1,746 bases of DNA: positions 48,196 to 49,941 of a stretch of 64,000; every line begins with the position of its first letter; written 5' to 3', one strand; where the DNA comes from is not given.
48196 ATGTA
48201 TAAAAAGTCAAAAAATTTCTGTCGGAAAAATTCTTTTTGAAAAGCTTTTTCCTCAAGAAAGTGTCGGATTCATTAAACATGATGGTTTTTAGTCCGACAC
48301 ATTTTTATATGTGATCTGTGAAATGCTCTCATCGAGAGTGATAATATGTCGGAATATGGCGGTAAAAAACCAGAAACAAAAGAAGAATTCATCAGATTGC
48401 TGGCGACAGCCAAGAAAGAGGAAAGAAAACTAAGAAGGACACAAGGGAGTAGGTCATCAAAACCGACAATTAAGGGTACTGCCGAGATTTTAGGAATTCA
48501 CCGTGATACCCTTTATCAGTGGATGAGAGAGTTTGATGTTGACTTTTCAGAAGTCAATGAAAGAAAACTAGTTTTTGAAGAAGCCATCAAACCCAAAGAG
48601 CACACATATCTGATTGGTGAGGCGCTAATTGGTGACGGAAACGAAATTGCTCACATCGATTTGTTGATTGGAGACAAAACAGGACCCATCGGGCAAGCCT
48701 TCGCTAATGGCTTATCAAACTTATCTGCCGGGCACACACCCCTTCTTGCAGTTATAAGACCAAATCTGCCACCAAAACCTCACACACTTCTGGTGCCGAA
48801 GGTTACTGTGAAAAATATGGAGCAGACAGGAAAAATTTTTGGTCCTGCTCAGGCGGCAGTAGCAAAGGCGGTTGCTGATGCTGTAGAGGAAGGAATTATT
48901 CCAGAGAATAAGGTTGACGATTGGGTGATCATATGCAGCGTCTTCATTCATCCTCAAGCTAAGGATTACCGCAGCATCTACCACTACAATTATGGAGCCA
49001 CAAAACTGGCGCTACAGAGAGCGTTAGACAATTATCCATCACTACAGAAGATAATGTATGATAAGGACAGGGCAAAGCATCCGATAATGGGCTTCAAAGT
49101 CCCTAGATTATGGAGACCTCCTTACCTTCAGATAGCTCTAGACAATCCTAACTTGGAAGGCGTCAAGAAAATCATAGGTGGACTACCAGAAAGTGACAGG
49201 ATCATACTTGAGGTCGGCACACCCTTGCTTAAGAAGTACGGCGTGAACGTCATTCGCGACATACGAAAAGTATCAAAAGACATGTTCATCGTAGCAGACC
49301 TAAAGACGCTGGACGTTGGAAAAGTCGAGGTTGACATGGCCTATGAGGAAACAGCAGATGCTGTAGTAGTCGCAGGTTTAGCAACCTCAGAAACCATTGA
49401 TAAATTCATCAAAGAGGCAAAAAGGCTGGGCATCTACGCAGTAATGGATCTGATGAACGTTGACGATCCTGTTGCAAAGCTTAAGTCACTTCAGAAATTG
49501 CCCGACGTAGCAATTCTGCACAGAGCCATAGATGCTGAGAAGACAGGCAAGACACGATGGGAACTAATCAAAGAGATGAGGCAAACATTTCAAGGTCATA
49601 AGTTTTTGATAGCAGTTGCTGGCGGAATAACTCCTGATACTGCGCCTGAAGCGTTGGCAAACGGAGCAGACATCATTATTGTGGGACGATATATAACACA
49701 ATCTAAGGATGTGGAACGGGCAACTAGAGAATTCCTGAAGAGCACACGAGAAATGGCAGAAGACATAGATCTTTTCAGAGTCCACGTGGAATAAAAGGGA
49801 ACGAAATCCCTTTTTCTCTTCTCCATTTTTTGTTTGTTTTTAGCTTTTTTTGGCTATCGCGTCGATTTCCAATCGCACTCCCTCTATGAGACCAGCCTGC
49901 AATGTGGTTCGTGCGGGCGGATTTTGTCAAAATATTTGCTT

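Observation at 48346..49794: Fae-Hps carries an extra N-terminal helix-turn-helix segment (three-part fusion)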

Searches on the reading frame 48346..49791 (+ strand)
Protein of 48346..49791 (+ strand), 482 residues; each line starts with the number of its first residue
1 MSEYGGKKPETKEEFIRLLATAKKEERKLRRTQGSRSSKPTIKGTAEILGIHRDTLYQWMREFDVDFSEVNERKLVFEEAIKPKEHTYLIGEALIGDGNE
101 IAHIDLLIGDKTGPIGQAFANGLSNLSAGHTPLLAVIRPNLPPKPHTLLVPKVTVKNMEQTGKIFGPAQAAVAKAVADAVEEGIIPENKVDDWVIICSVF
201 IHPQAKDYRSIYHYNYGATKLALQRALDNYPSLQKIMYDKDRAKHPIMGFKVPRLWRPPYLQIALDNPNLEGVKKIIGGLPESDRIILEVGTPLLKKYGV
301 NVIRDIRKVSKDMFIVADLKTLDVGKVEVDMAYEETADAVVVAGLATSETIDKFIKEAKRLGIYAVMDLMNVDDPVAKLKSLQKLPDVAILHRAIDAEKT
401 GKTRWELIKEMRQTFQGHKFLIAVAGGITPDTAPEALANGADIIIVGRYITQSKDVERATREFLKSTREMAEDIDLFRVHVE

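Call 3: search_protein_families(library=pfam, proteins=[window:48346-49791:+], max_evalue=1)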
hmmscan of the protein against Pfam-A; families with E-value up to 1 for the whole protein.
window:48346-49791:+ (482 aa): 22 families
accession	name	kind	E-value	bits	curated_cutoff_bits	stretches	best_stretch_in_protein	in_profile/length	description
PF08714.17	Fae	-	1.7e-72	243.1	27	1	90-248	1-159/159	Formaldehyde-activating enzyme (Fae)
PF00215.30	OMPdecase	-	2.4e-36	126.2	27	1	259-462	1-220/221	Orotidine 5'-phosphate decarboxylase / HUMPS family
PF00834.25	Ribul_P_3_epim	-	1.1e-05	25.3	21.1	1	333-450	76-197/198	Ribulose-phosphate 3 epimerase family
PF13518.12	HTH_28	-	0.0012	19.4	25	1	41-64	14-37/52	Helix-turn-helix domain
PF01884.23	PcrB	-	0.0013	18.7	23.9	1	406-465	169-224/226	PcrB family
PF01729.25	QRPTase_C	-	0.0029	17.8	23.1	1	407-454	117-162/169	Quinolinate phosphoribosyl transferase, C-terminal domain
PF04131.20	NanE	-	0.0032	17.1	27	1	336-457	64-183/192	Putative N-acetylmannosamine-6-phosphate epimerase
PF00148.24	Oxidored_nitro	-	0.0036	16.7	28.6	1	331-480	188-335/399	Nitrogenase component 1 type Oxidoreductase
PF13384.12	HTH_23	-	0.0065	16.7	24.6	1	41-63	19-41/50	Homeodomain-like domain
PF12728.13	HTH_17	-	0.0067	17.1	27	1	41-62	3-24/51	Helix-turn-helix domain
PF01527.26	HTH_Tnp_1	-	0.018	15.7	24.1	1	37-64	21-48/75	Transposase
PF02954.25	HTH_8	-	0.019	15.1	22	1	43-63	22-42/42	Bacterial regulatory protein, Fis family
PF00218.27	IGPS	-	0.022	14.4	27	1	305-462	100-253/254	Indole-3-glycerol phosphate synthase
PF16677.11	GP3_package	-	0.034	14.8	29.4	1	36-73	30-67/105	DNA-packaging protein gp3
PF09043.17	Lys-AminoMut_A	-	0.044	12.7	25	1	395-453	125-185/508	D-Lysine 5,6-aminomutase TIM-barrel domain of alpha subunit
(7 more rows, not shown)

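Call 4: search_protein_families(library=ncbifam, proteins=[window:48346-49791:+], max_evalue=1)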
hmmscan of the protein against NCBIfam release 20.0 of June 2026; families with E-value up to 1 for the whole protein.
window:48346-49791:+ (482 aa): 28 families (the best 25 are shown)
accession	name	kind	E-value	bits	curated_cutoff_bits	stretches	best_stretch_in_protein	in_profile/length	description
NF009833.0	PRK13307.1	equivalog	1.3e-182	607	274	1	88-481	2-390/392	bifunctional 5,6,7,8-tetrahydromethanopterin hydro-lyase/3-hexulose-6-phosphate synthase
TIGR03126.1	one_C_fae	equivalog_domain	4.1e-79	264.3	118.05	1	89-247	2-160/160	formaldehyde-activating enzyme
NF005442.0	PRK07028.1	equivalog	7.2e-44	150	593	1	259-469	4-212/430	bifunctional hexulose-6-phosphate synthase/ribonuclease regulator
NF041755.1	RuMP_HxlAB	equivalog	9.5e-43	146.6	500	1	259-473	4-216/391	bifunctional 3-hexulose-6-phosphate synthase/6-phospho-3-hexuloisomerase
TIGR03128.2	RuMP_HxlA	equivalog_domain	1.3e-41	142.5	200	1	261-463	1-201/205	3-hexulose-6-phosphate synthase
NF009832.1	PRK13306.1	subfamily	5e-21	75.2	250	1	259-466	3-209/215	3-dehydro-L-gulonate-6-phosphate decarboxylase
NF009831.0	PRK13305.1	equivalog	6.1e-16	58.4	294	1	259-467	4-211/220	3-keto-L-gulonate-6-phosphate decarboxylase UlaD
TIGR01740.1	pyrF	equivalog_domain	2.1e-12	47.2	92.3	1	263-461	3-213/216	orotidine-5'-phosphate decarboxylase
NF010386.0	PRK13813.1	equivalog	5.3e-12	45.8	208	1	263-466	9-212/216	orotidine 5'-phosphate decarboxylase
NF001273.0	PRK00230.1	equivalog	5.4e-11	42.3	193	2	262-399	8-148/233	orotidine-5'-phosphate decarboxylase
TIGR01163.1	rpe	equivalog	7.4e-08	32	212.6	1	299-461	45-208/211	ribulose-phosphate 3-epimerase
NF004076.0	PRK05581.1-4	subfamily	2.5e-06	26.9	165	1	329-461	78-213/221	ribulose-phosphate 3-epimerase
NF001372.0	PRK00278.1-4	subfamily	3e-05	23.2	370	1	331-466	157-294/295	indole-3-glycerol phosphate synthase TrpC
NF003198.0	PRK04169.1-2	subfamily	7.8e-05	21.9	247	1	406-467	187-246/249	geranylgeranylglyceryl/heptaprenylglyceryl phosphate synthase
TIGR00693.1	thiE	equivalog_domain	0.00011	21.6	145.1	1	403-462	139-196/197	thiamine phosphate synthase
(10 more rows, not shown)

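Call 5: find_homologous_proteins(query=window:48346-49791:+)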
Query window:48346-49791:+ (482 aa): 6052 proteins with E <= 0.001 among 8000 candidates; the best 120 are listed.
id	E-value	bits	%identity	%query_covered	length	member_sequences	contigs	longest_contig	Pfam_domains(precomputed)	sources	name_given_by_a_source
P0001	0.0e+0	1037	97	100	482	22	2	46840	PF00215.31,PF08714.18,PF00834.26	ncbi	-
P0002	0.0e+0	1029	95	100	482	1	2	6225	PF00215.31,PF08714.18,PF00834.26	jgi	-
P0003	0.0e+0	1015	94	100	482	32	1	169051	PF00215.31,PF08714.18,PF00834.26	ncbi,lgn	-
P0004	0.0e+0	1011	94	100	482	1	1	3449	PF00215.31,PF08714.18,PF00834.26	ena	-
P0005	2.6e-294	994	90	100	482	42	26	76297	PF00215.31,PF08714.18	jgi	jgi:bifunctional enzyme Fae/Hps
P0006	3.3e-292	987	91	100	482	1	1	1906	PF00215.31,PF08714.18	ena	-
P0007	1.5e-291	985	91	100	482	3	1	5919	PF00215.31,PF08714.18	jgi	-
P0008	1.7e-290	981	90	100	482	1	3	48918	PF00215.31,PF08714.18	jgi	-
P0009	2.2e-290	981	90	100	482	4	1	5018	PF00215.31,PF08714.18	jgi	-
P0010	2.6e-290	981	90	100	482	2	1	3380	PF00215.31,PF08714.18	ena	-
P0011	1.5e-289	978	91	100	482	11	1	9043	PF00215.31,PF08714.18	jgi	jgi:bifunctional enzyme Fae/Hps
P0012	3.2e-289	977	90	100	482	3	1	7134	PF00215.31,PF08714.18,PF00834.26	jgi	-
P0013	4.0e-289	977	90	100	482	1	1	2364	PF00215.31,PF08714.18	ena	-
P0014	6.0e-289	976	90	100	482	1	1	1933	PF00215.31,PF08714.18,PF00834.26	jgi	-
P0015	6.3e-289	976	90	100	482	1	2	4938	PF00215.31,PF08714.18,PF00834.26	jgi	-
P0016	8.0e-289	976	89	100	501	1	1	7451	PF00215.31,PF08714.18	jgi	-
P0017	1.9e-288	975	89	100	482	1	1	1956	PF00215.31,PF08714.18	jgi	jgi:bifunctional enzyme Fae/Hps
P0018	3.0e-288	974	89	100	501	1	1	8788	PF00215.31,PF08714.18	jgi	-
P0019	3.9e-288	974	89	100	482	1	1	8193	PF00215.31,PF08714.18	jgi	jgi:bifunctional enzyme Fae/Hps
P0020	1.3e-287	972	90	100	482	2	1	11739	PF00215.31,PF08714.18,PF00834.26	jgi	-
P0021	1.0e-286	969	88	100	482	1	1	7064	PF00215.31,PF08714.18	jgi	jgi:bifunctional enzyme Fae/Hps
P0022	6.9e-286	966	88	100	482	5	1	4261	PF00215.31,PF08714.18,PF00834.26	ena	-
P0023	1.4e-285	965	88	100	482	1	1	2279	PF00215.31,PF08714.18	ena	-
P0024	4.4e-285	964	88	100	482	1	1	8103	PF00215.31,PF08714.18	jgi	jgi:bifunctional enzyme Fae/Hps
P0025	1.0e-284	962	88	100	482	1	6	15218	PF00215.31,PF08714.18,PF00834.26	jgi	jgi:bifunctional enzyme Fae/Hps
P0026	3.0e-284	961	88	100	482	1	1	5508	PF00215.31,PF08714.18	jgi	-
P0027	8.0e-284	959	88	100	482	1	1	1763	PF00215.31,PF08714.18,PF00834.26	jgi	jgi:bifunctional enzyme Fae/Hps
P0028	1.0e-283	959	88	100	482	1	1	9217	PF00215.31,PF08714.18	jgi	jgi:bifunctional enzyme Fae/Hps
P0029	1.4e-283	959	88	100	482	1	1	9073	PF00215.31,PF08714.18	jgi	jgi:bifunctional enzyme Fae/Hps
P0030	2.8e-283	958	87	100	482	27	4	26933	PF00215.31,PF08714.18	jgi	-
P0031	4.6e-282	954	88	100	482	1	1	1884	PF00215.31,PF08714.18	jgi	jgi:bifunctional enzyme Fae/Hps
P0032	7.3e-282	953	87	100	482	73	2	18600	PF00215.31,PF08714.18,PF00834.26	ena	-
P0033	4.2e-281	950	87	100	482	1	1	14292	PF00215.31,PF08714.18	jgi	jgi:bifunctional enzyme Fae/Hps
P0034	4.6e-281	950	87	100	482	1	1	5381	PF00215.31,PF08714.18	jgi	-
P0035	9.3e-281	949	87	100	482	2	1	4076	PF00215.31,PF08714.18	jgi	-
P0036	1.6e-280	949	87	100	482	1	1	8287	PF00215.31,PF08714.18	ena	-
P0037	2.3e-279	945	86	100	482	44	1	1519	PF00215.31,PF08714.18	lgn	-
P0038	6.1e-279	943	86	100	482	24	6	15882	PF00215.31,PF08714.18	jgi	jgi:bifunctional enzyme Fae/Hps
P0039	3.2e-278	941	87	100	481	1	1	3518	PF00215.31,PF08714.18,PF00834.26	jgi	jgi:bifunctional enzyme Fae/Hps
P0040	4.9e-278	940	86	100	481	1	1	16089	PF00215.31,PF08714.18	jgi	jgi:bifunctional enzyme Fae/Hps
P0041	1.1e-277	939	87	99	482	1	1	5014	PF00215.31,PF08714.18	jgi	jgi:bifunctional enzyme Fae/Hps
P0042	1.9e-277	938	86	100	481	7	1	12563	PF00215.31,PF08714.18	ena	-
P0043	2.2e-277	938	86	100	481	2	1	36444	PF00215.31,PF08714.18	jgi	-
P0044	2.3e-277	938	86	100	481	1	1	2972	PF00215.31,PF08714.18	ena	-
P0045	3.2e-277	938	86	100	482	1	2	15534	PF00215.31,PF08714.18,PF00834.26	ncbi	-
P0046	4.0e-277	937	86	100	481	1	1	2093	PF00215.31,PF08714.18,PF00834.26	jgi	jgi:bifunctional enzyme Fae/Hps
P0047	6.3e-277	937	86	100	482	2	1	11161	PF00215.31,PF08714.18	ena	-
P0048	1.1e-275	933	86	100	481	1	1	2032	PF00215.31,PF08714.18,PF00834.26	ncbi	-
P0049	1.5e-275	932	86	100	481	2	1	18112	PF00215.31,PF08714.18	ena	-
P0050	2.4e-275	931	85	100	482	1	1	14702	PF00215.31,PF08714.18,PF00834.26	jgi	jgi:bifunctional enzyme Fae/Hps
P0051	2.8e-275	931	85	100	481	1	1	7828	PF00215.31,PF08714.18,PF00834.26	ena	-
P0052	4.4e-274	927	85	100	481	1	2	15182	PF00215.31,PF08714.18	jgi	-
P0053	7.9e-274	926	84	100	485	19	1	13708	PF00215.31,PF08714.18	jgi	jgi:bifunctional enzyme Fae/Hps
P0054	7.8e-273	923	85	100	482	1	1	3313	PF00215.31,PF08714.18,PF00834.26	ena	-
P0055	8.5e-273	923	84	100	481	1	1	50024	PF00215.31,PF08714.18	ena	-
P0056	6.8e-272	920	84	100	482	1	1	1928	PF00215.31,PF08714.18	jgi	jgi:bifunctional enzyme Fae/Hps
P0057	1.6e-271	919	83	100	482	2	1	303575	PF00215.31,PF08714.18,PF00834.26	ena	-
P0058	5.1e-270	914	84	100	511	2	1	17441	PF00215.31,PF08714.18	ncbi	-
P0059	6.0e-270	914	83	100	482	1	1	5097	PF00215.31,PF08714.18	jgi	jgi:bifunctional enzyme Fae/Hps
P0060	1.4e-269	913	84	100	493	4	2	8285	PF00215.31,PF08714.18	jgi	jgi:bifunctional enzyme Fae/Hps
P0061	3.5e-269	911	84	100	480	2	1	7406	PF00215.31,PF08714.18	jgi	jgi:bifunctional enzyme Fae/Hps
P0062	1.2e-268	909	84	100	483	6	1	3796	PF00215.31,PF08714.18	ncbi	-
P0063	1.7e-268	909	84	100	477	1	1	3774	PF00215.31,PF08714.18,PF00834.26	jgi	jgi:bifunctional enzyme Fae/Hps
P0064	1.2e-267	906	83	100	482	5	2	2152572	PF00215.31,PF08714.18,PF00834.26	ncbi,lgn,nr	ncbi:MAG: bifunctional 5,6,7,8-tetrahydromethanopterin hydro-lyase/3-hexulose-6-phosphate synthase [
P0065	1.8e-266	902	82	100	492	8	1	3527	PF00215.31,PF08714.18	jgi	jgi:bifunctional enzyme Fae/Hps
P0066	5.2e-266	901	83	100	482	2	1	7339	PF00215.31,PF08714.18,PF00834.26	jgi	jgi:bifunctional enzyme Fae/Hps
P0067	2.8e-265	898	82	100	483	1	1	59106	PF00215.31,PF08714.18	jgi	-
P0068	4.4e-265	898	84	98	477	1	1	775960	PF00215.31,PF08714.18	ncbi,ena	-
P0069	1.5e-263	893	84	100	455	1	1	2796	PF00215.31,PF08714.18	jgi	-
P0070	4.5e-263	891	81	100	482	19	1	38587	PF00215.31,PF08714.18,PF00834.26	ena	-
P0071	6.8e-263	890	82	100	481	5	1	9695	PF00215.31,PF08714.18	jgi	jgi:bifunctional enzyme Fae/Hps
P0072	7.3e-258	874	86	93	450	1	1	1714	PF00215.31,PF08714.18,PF01884.24,PF00834.26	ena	-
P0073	9.9e-258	873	80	100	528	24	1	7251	PF00215.31,PF08714.18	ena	-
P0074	1.8e-257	873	80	100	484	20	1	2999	PF00215.31,PF08714.18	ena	-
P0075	7.4e-255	864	79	100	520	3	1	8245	PF00215.31,PF08714.18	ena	-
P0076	3.5e-254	862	79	100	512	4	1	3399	PF00215.31,PF08714.18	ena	-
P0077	9.2e-254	860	78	100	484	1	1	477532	PF00215.31,PF08714.18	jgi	jgi:bifunctional enzyme Fae/Hps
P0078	7.7e-253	857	78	100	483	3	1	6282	PF00215.31,PF08714.18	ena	-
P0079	8.2e-253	857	78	100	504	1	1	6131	PF00215.31,PF08714.18,PF00834.26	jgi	-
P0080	1.7e-252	856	78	100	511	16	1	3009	PF00215.31,PF08714.18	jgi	-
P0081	2.2e-252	856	78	100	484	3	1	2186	PF00215.31,PF08714.18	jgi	jgi:bifunctional enzyme Fae/Hps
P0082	5.3e-252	855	78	100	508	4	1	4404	PF00215.31,PF08714.18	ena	-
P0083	3.9e-251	852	77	100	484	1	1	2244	PF00215.31,PF08714.18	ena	-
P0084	1.2e-250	850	77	100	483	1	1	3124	PF00215.31,PF08714.18,PF00834.26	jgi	jgi:bifunctional enzyme Fae/Hps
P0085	3.8e-250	848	76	100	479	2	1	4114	PF00215.31,PF08714.18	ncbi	-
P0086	2.8e-249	846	76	100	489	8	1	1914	PF00215.31,PF08714.18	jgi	-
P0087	1.1e-248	844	77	100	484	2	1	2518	PF00215.31,PF08714.18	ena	-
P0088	3.4e-248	842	77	100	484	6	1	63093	PF00215.31,PF08714.18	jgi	-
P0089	7.5e-248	841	76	100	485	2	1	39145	PF00215.31,PF08714.18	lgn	-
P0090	1.2e-247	840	76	100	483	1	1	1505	PF00215.31,PF08714.18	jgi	jgi:bifunctional enzyme Fae/Hps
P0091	2.9e-246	836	76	100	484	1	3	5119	PF00215.31,PF08714.18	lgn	-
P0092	2.5e-245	833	76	100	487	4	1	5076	PF00215.31,PF08714.18,PF00834.26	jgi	-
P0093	2.9e-244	829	75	100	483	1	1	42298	PF00215.31,PF08714.18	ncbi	-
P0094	6.9e-244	828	76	100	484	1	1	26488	PF00215.31,PF08714.18,PF00834.26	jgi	jgi:bifunctional enzyme Fae/Hps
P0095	7.7e-244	828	74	100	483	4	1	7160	PF00215.31,PF08714.18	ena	-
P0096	1.3e-243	827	74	100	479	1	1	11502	PF00215.31,PF08714.18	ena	-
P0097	2.3e-243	826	74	100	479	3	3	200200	PF00215.31,PF08714.18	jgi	jgi:bifunctional enzyme Fae/Hps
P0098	2.8e-243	826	76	100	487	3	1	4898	PF00215.31,PF08714.18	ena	-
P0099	4.5e-243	825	75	100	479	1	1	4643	PF00215.31,PF08714.18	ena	-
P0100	8.6e-243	824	75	100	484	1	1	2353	PF00215.31,PF08714.18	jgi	-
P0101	9.7e-243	824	75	100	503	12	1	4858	PF00215.31,PF08714.18,PF00834.26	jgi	-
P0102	1.3e-242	824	75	100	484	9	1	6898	PF00215.31,PF08714.18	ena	-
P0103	1.4e-242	823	75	100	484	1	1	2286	PF00215.31,PF08714.18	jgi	-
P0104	7.0e-242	821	75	100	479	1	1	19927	PF00215.31,PF08714.18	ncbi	-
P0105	1.2e-241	820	75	100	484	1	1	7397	PF00215.31,PF08714.18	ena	-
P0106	1.5e-241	820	75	100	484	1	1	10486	PF00215.31,PF08714.18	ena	-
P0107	1.6e-241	820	75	100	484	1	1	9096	PF00215.31,PF08714.18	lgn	-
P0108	2.4e-241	819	74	100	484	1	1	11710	PF00215.31,PF08714.18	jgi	-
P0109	2.4e-241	819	75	100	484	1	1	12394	PF00215.31,PF08714.18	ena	-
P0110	3.0e-241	819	74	100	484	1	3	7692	PF00215.31,PF08714.18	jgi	-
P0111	3.4e-241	819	74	100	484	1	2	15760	PF00215.31,PF08714.18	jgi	-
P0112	4.3e-241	819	74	100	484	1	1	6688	PF00215.31,PF08714.18,PF00834.26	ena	-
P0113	4.7e-241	818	73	100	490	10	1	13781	PF00215.31,PF08714.18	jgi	-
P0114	5.6e-241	818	74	100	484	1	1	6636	PF00215.31,PF08714.18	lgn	-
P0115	6.8e-241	818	74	100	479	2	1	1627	PF00215.31,PF08714.18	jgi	-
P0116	7.1e-241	818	74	100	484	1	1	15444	PF00215.31,PF08714.18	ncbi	-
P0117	8.2e-241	818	75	100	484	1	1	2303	PF00215.31,PF08714.18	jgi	jgi:bifunctional enzyme Fae/Hps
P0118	8.2e-241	818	74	100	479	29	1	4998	PF00215.31,PF08714.18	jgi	-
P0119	8.4e-241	818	73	100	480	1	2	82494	PF00215.31,PF08714.18,PF00834.26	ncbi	-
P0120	9.1e-241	817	74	100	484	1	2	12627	PF00215.31,PF08714.18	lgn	-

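Call 7: list_cluster_members(proteins=[P0001, P0003, P0064, P0068, P0093, P0104, P0119, P0058, P0045, P0116])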
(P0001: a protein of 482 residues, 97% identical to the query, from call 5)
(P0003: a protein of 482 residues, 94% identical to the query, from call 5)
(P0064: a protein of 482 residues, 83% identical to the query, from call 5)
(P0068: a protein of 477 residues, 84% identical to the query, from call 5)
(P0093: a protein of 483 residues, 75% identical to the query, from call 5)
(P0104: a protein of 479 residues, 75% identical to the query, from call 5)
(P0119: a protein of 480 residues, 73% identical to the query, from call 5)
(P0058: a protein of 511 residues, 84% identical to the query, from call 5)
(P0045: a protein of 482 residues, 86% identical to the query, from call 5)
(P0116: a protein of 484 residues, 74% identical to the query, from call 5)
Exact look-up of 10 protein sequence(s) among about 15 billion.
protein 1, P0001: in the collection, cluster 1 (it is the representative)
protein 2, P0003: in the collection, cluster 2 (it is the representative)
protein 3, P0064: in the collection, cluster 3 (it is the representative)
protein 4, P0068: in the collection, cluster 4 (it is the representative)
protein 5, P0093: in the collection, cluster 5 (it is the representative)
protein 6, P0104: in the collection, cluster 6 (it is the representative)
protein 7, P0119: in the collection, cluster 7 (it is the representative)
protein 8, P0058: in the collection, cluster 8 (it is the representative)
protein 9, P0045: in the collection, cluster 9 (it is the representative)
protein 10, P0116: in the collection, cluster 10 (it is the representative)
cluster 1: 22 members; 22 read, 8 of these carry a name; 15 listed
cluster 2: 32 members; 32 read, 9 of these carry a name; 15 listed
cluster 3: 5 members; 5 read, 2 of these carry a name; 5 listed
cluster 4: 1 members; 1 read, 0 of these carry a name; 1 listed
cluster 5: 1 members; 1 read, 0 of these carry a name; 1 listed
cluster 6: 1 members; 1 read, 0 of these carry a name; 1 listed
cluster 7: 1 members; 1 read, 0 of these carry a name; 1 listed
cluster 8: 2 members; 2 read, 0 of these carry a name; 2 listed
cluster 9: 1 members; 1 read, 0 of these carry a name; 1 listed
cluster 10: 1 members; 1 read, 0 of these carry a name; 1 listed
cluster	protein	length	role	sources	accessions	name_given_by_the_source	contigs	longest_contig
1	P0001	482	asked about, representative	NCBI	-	-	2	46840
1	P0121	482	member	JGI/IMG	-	bifunctional enzyme Fae/Hps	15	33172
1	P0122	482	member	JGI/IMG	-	bifunctional enzyme Fae/Hps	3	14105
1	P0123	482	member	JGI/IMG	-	bifunctional enzyme Fae/Hps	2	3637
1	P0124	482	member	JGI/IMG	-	bifunctional enzyme Fae/Hps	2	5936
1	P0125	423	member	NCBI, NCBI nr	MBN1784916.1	MAG: bifunctional 5,6,7,8-tetrahydromethanopterin hydro-lyase/3-hexulose-6-phosphate ... | bifunctional 5,6,7,8-tetrahydromethanopterin hydro-lyase/3-hexulose-6-phosphate synthase ...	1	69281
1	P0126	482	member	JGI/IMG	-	bifunctional enzyme Fae/Hps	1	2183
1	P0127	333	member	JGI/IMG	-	bifunctional enzyme Fae/Hps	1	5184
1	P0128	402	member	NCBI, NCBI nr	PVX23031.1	MAG: formaldehyde-activating enzyme [Candidatus Bathyarchaeum sp.]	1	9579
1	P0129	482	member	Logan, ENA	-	-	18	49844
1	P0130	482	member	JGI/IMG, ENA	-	-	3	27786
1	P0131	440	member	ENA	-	-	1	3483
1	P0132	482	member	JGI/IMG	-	-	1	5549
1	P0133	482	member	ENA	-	-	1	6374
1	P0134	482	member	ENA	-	-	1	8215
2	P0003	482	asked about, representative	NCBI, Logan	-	-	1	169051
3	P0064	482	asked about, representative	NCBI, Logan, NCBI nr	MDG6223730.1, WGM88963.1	MAG: bifunctional 5,6,7,8-tetrahydromethanopterin hydro-lyase/3-hexulose-6-phosphate ... | bifunctional 5,6,7,8-tetrahydromethanopterin hydro-lyase/3-hexulose-6-phosphate synthase ...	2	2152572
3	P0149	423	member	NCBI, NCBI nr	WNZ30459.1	MAG: bifunctional 5,6,7,8-tetrahydromethanopterin hydro-lyase/3-hexulose-6-phosphate ...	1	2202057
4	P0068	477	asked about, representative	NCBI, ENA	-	-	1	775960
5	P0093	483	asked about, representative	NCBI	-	-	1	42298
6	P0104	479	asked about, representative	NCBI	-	-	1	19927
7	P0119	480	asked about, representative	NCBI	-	-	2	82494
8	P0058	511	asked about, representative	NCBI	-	-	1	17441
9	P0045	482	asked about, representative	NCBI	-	-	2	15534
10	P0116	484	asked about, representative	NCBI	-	-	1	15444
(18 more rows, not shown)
